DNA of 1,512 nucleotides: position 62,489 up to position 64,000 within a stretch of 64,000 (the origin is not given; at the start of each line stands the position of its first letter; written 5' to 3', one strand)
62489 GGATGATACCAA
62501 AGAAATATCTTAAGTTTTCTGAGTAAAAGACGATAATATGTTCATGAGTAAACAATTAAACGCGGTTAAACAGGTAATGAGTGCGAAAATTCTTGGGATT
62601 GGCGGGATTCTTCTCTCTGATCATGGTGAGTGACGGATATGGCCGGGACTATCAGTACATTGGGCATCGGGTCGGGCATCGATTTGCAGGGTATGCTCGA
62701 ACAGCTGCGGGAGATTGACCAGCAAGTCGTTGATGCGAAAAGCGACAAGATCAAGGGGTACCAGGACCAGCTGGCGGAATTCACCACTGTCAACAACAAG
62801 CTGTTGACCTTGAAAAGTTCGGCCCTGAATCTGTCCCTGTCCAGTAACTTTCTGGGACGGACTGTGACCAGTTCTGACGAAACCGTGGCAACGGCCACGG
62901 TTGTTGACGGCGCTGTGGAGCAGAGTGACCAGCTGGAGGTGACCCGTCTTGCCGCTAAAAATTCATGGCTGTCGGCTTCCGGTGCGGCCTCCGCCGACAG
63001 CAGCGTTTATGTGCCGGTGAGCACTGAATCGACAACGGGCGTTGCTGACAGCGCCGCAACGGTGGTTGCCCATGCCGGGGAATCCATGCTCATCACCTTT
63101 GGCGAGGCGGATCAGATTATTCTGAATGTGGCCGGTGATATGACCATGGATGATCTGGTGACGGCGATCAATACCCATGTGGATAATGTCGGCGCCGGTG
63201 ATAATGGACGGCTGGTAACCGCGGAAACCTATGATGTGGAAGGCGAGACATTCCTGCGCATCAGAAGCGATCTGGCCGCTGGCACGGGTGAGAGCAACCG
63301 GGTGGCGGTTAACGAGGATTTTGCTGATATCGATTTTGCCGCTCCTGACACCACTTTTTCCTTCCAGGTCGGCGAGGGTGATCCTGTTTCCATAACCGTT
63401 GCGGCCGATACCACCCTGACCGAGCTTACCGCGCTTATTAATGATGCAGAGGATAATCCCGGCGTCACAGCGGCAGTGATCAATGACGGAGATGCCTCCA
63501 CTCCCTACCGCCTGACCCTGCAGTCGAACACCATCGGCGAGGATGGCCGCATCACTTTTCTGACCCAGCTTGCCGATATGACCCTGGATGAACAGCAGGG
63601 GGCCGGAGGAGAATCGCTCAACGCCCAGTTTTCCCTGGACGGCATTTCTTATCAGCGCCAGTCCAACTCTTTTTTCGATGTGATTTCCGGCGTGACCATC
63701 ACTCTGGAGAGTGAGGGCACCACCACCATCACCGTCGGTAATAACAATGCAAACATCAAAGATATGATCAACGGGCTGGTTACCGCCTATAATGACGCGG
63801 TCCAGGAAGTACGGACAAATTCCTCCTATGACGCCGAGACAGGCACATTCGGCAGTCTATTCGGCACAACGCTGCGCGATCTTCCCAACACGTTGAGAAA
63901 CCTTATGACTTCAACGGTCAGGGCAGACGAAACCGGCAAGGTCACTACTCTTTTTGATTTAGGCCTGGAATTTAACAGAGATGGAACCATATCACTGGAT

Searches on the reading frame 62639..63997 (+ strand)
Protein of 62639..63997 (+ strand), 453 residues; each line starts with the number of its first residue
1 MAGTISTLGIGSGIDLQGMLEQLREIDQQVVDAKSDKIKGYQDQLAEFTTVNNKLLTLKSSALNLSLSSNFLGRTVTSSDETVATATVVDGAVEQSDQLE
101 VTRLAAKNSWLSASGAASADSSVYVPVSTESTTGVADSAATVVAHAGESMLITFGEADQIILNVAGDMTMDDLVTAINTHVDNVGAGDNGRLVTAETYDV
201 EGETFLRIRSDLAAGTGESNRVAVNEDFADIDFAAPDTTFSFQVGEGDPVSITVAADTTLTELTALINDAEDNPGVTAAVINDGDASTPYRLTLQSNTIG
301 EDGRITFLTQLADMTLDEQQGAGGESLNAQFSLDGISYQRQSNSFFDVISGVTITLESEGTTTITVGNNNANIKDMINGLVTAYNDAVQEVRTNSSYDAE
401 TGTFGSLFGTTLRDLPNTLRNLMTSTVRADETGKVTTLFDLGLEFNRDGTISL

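Call 63: search_protein_families(library=pfam, proteins=[window:62639-63997:+], max_evalue=0.0001)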
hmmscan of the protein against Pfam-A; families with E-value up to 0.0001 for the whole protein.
window:62639-63997:+ (453 aa): 3 families
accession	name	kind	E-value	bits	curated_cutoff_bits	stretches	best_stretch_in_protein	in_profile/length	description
PF07195.17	FliD_C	-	1.5e-20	74.1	25.4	1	328-453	3-138/236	Flagellar hook-associated protein 2 C-terminus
PF02465.23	FliD_N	-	2.7e-17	63.6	24.8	1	12-107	1-96/97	Flagellar hook-associated protein 2 N-terminus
PF07196.18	Flagellin_IN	-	5.7e-08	33.3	22.7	1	239-298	3-55/55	Flagellin hook IN motif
